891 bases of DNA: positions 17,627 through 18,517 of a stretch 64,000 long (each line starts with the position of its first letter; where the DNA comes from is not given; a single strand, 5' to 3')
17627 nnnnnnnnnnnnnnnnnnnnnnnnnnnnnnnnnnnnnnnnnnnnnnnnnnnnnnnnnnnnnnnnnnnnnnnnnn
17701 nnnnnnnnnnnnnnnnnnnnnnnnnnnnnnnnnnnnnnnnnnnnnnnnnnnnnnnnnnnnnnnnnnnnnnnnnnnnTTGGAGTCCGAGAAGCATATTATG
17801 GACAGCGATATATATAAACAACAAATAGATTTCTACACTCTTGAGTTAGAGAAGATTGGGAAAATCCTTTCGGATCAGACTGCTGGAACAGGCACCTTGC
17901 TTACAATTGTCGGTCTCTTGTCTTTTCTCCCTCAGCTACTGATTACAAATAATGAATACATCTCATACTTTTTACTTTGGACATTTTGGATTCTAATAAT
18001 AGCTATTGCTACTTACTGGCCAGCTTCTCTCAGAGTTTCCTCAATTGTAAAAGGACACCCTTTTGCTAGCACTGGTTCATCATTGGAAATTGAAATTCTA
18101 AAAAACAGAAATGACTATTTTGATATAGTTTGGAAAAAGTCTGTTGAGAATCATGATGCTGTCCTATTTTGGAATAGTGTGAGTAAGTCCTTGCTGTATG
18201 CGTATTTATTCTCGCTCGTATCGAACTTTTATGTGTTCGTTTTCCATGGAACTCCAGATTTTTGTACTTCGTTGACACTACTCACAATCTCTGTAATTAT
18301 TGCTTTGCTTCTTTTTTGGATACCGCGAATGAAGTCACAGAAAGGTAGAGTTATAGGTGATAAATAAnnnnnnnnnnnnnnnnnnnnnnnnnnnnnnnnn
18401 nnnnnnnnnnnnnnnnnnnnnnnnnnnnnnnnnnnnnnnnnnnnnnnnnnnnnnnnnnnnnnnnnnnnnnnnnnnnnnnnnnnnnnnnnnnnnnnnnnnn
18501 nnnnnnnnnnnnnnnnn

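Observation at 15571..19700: AT-rich genomic island inserted beside tRNA-Gln encoding membrane proteins plus an AlbA_2/Schlafen-like protein – candidate novel defense/abortive-infection module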

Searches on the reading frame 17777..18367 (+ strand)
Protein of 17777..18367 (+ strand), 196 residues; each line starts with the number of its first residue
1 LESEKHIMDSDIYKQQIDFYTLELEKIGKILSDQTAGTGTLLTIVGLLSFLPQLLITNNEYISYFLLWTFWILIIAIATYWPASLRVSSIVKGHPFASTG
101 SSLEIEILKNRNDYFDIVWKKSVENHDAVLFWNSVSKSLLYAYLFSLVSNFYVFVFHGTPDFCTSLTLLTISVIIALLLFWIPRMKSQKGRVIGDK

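Call 4: search_protein_families(library=pfam, proteins=[window:17777-18367:+], max_evalue=0.1)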
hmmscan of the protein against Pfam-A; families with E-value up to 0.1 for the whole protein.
window:17777-18367:+ (196 aa): 0 families

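Call 5: search_protein_families(library=padloc, proteins=[window:17777-18367:+], max_evalue=1)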
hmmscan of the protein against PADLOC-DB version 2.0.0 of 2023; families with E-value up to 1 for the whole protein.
window:17777-18367:+ (196 aa): 1 family
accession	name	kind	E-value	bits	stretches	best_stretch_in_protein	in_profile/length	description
PDLC00677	Effector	-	0.018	13.2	1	127-187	30-89/170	2TM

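Call 19: search_protein_families(library=ncbifam, proteins=[window:17777-18367:+], max_evalue=0.1)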
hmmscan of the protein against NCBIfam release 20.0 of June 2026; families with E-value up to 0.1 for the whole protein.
window:17777-18367:+ (196 aa): 1 family
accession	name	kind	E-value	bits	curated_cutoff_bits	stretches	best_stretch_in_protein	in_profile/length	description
TIGR01218.1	Gpos_tandem_5TM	subfamily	0.016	14.9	35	0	121-182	130-191/208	tandem five-TM protein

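Call 65: find_homologous_proteins(query=window:17777-18367:+, max_evalue=0.01)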
Query window:17777-18367:+ (196 aa): 37 proteins with E <= 0.01 among 321 candidates.
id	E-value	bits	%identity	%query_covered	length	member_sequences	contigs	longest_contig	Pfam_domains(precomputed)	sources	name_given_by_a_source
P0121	1.5e-118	412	100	96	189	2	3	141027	-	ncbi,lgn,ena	ncbi:MAG: hypothetical protein AAB365_01830 [Patescibacteria group bacterium]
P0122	2.0e-103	362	88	96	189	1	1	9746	-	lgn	-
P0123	6.0e-102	357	82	99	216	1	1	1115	-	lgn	-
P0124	5.5e-101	354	85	96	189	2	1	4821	-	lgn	-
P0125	4.5e-100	351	85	96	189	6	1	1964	-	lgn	-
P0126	1.3e-99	350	83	96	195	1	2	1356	-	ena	-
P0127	1.7e-99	349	85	96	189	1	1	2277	-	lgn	-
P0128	2.1e-99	349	82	98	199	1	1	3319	-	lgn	-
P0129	8.6e-99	347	83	95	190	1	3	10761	-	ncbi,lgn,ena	-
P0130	4.1e-97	342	82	96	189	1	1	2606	-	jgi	jgi:hypothetical protein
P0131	3.9e-92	325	77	95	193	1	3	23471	-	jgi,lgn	jgi:hypothetical protein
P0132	9.9e-89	314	74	96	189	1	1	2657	-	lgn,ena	-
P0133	2.4e-86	307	72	96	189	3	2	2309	-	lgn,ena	-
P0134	3.4e-86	306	72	96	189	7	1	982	-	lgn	-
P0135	9.9e-86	305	72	96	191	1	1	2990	-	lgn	-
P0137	4.3e-84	299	72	96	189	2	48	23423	-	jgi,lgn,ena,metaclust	metaclust:\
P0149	1.7e-68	248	61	96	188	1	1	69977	-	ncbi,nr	ncbi:MAG: hypothetical protein HY617_03735 [Candidatus Sungbacteria bacterium]|nr:hypothetical prote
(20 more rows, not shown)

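Call 67: find_encoding_contigs(protein=P0122, flank=6000, max_places=2)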
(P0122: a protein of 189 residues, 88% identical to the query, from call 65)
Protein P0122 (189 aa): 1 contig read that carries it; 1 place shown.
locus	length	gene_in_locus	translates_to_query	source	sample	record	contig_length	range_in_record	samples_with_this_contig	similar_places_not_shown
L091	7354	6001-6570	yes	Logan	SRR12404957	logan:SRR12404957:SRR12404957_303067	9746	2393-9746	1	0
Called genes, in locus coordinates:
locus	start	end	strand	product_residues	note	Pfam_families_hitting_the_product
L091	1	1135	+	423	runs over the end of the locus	PF02403:Seryl_tRNA_N, PF00587:tRNA-synt_2b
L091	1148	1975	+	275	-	-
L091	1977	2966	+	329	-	PF00768:Peptidase_S11, PF02113:Peptidase_S13 (faint)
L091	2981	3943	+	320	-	PF01207:Dus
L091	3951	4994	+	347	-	PF05496:RuvB_N (weak), PF06068:TIP49 (faint), PF13177:DNA_pol3_delta2 (weak), PF07728:AAA_5 (faint), PF13401:AAA_22 (faint), PF00004:AAA, PF13177:DNA_pol3_delta2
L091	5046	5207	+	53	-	-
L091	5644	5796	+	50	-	PF18919:DUF5670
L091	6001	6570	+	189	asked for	-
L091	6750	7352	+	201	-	?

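Call 68: find_encoding_contigs(protein=P0137, flank=6000, max_places=4)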
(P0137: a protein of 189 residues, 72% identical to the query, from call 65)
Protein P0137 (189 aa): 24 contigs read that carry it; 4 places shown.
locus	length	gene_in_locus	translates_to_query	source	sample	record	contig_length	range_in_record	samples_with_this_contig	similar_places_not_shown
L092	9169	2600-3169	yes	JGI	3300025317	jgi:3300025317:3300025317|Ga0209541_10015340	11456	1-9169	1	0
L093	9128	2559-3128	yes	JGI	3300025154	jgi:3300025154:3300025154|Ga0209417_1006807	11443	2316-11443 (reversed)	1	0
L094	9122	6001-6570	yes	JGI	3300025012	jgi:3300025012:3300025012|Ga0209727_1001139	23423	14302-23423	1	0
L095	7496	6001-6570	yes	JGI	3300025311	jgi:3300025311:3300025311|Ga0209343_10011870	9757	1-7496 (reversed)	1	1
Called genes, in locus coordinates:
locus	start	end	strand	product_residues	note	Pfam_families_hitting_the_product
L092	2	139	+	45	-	?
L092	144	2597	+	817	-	-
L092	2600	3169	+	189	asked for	-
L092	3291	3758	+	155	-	-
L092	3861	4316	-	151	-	-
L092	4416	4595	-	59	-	PF06348:DUF1059 (weak)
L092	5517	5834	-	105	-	-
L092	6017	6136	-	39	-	-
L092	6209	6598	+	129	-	-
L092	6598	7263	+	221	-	PF00156:Pribosyltran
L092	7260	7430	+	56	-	-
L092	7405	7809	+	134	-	PF07883:Cupin_2, PF02311:AraC_binding (weak)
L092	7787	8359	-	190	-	-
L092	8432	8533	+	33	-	-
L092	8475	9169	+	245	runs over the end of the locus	PF00487:FA_desaturase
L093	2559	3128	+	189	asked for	-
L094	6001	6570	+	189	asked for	-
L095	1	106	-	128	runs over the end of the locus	PF02482:Ribosomal_S30AE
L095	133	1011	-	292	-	PF02557:VanY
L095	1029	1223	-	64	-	-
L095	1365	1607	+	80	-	PF01541:GIY-YIG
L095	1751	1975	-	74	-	-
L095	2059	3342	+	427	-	PF13173:AAA_14, PF13635:DUF4143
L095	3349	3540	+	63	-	PF24749:DUF7695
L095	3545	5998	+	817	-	-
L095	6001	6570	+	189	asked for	-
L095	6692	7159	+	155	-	-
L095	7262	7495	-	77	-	?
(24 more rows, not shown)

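Call 69: find_encoding_contigs(protein=P0149, flank=6000, max_places=2)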
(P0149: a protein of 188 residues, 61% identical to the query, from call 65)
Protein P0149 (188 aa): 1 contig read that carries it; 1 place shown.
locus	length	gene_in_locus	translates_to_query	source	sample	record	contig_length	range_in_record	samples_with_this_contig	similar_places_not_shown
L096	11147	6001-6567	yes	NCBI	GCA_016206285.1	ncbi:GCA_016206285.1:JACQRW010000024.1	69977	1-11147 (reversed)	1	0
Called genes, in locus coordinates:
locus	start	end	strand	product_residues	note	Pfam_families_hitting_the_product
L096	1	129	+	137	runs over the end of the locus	PF15919:HicB_lk_antitox (weak)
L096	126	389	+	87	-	PF07927:HicA_toxin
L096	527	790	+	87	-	-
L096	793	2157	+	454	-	PF13200:DUF4015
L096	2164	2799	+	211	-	PF00657:Lipase_GDSL, PF04311:DUF459 (faint), PF13472:Lipase_GDSL_2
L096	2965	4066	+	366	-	PF03462:PCRF, PF00472:RF-1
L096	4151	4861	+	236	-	PF00005:ABC_tran, PF13304:AAA_21 (weak)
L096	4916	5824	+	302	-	PF18075:FtsX_ECD, PF02687:FtsX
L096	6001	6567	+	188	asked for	-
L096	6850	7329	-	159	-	-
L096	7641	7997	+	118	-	PF00719:Pyrophosphatase (weak)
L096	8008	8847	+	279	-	PF02353:CMAS, PF05891:Methyltransf_PK, PF01209:Ubie_methyltran (weak), PF13489:Methyltransf_23, PF13847:Methyltransf_31, PF08241:Methyltransf_11, PF08242:Methyltransf_12, PF13649:Methyltransf_25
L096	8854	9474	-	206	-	-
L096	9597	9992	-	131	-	PF11750:DUF3307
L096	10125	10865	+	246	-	PF01978:TrmB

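Call 88: find_related_loci(query=window:17777-18367:+, collection=viral_contigs, flank=6000)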
Query window:17777-18367:+ (196 aa) in viral_contigs; peptide patterns used: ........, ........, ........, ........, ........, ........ (x = any residue, [..] = any of these).
11 stretches matched a pattern, but none encodes a relative of the query by tblastn (E <= 1e-3).

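Call 96: search_protein_families(library=pfam, alignment_id=A7, max_evalue=0.05)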
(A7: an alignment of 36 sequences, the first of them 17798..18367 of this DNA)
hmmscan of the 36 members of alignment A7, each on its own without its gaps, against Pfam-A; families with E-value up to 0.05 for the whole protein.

A. member 1, window:17798-18367:+ (189 aa): 0 families

B. families by the number of members that match (of 36 scanned): 9 families
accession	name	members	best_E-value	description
PF02654.20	CobS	2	0.012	Cobalamin-5-phosphate synthase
PF04513.17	Baculo_PEP_C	2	0.012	Baculovirus polyhedron envelope protein, PEP, C terminus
PF07420.17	DUF1509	2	0.031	Protein of unknown function (DUF1509)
PF21741.2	DUF6867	1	0.005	Domain of unknown function (DUF6867)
PF17329.7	DUF5367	1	0.016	Family of unknown function (DUF5367)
PF06687.17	SUR7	1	0.016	SUR7/PalI family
PF24709.1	DUF7670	1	0.027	Domain of unknown function (DUF7670)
PF01769.21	MgtE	1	0.034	Divalent cation transporter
PF17253.7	DUF5320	1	0.047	Family of unknown function (DUF5320)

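Call 99: search_solved_structures(query=A7, max_evalue=1)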
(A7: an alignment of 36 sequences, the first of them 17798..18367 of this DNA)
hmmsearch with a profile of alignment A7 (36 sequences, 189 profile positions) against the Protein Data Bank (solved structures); distinct sequences matched with E-value up to 1: 4.
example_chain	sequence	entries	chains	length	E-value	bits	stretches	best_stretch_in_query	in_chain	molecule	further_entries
6nr8_5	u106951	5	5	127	0.11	15.6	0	3-33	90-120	Prefoldin subunit 5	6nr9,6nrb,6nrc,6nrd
7wu7_5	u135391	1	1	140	0.13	15.3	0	3-33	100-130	Prefoldin subunit 5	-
9g83_t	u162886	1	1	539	0.22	14.6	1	33-89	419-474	cytochrome-c oxidase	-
6xkw_n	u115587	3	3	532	0.39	13.8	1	38-89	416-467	Cytochrome c oxidase, Cbb3-type, subunit I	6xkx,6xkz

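Call 106: predict_structure(alignment_id=A7)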
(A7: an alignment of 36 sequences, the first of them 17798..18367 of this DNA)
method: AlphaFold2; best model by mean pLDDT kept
length: 189 residues; sequences in the alignment: 36
mean_pLDDT: 82.3   pTM: 0.71
mean pLDDT of the five models: 82.3, 79.4, 79.0, 77.3, 76.2
residues with pLDDT >= 90: 50; 70-90: 113; 50-70: 21; < 50: 5
segments of 3 or more residues with pLDDT < 50: 186-189
pLDDT, mean of each block of 10 residues (from residue 1): 83 85 84 92 82 86 92 81 52 71 85 84 90 94 89 87 91 82 50
secondary structure, 60 per line:
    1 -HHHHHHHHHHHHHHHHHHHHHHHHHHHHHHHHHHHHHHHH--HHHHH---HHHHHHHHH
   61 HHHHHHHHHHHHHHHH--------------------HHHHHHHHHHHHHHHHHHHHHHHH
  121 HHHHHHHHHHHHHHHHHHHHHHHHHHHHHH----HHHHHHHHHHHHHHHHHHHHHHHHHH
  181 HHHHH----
elements in order: H2-41 H44-48 H52-76 H97-150 H155-185

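Call 109: fold_search(model_id=the predicted structure, library=pdb)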
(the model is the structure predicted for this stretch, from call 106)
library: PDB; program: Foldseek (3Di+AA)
matches with E <= 10: 298; with E <= 0.001: 0
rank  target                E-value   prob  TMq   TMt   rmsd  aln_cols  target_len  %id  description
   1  4cgk_A                3.1e-01  0.25  0.25  0.14  34.7       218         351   11  Crystal structure of the essential protein PcsB from Streptococcus pneumoniae (released 2014-05-21)
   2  4cgk_B                4.2e-01  0.13  0.20  0.13  35.3       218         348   12  Crystal structure of the essential protein PcsB from Streptococcus pneumoniae (released 2014-05-21)
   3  6ixv_C                5.5e-01  0.23  0.27  0.23  24.8       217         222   10  Crystal structure of SH3BP5-Rab11a (released 2019-03-20)
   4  3plt_B                6.7e-01  0.21  0.26  0.24  17.7       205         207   11  Crystal structure of Lsp1 from Saccharomyces cerevisiae (released 2011-06-22)
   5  6uuj_H                7.0e-01  0.16  0.20  0.23  17.1       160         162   11  Structure of PE5-PPE4-EspG3 complex from the type VII (ESX-3) secretion system, space group P212121 (released 2020-01-29)
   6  6uuj_B                7.0e-01  0.14  0.19  0.22  17.0       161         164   12  Structure of PE5-PPE4-EspG3 complex from the type VII (ESX-3) secretion system, space group P212121 (released 2020-01-29)
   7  6uuj_K                7.4e-01  0.15  0.21  0.24  16.1       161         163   12  Structure of PE5-PPE4-EspG3 complex from the type VII (ESX-3) secretion system, space group P212121 (released 2020-01-29)
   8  8iei_A                8.1e-01  0.28  0.26  0.20  12.8       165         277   15  Cryo-EM structure of GPR156A/B of G-protein free GPR156 (local refine) (released 2024-02-14)
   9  6uuj_E                8.6e-01  0.14  0.19  0.22  17.1       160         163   11  Structure of PE5-PPE4-EspG3 complex from the type VII (ESX-3) secretion system, space group P212121 (released 2020-01-29)
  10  9fqr_Co               9.0e-01  0.13  0.24  0.19  30.1       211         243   12  96-nm repeat of axonemal doublet microtubules from bovine sperm (released 2025-03-26)
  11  6zbh_C                9.5e-01  0.44  0.37  0.27  10.7       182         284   13  Merozoite surface protein 1 (MSP-1) from Plasmodium falciparum, alternative conformation 5 (released 2021-05-19)
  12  3plt_A                1.0e+00  0.18  0.28  0.25  18.0       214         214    9  Crystal structure of Lsp1 from Saccharomyces cerevisiae (released 2011-06-22)
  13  6ixv_D                1.0e+00  0.10  0.20  0.17  28.8       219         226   12  Crystal structure of SH3BP5-Rab11a (released 2019-03-20)
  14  8ieb_A                1.2e+00  0.47  0.32  0.23  11.6       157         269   15  Cryo-EM structure of GPR156 of GPR156-miniGo-scFv16 complex (local refine) (released 2024-02-14)
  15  9a72_A                1.2e+00  0.18  0.26  0.18  36.0       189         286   10  Integrative model of YFMS-CHEW by crosslinking MS and deep learning (released 2024-09-18)
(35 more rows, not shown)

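Call 116: search_protein_families(library=phrogs, proteins=[window:17798-18367:+], max_evalue=0.01)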
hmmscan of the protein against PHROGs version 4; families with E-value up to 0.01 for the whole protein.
window:17798-18367:+ (189 aa): 0 families
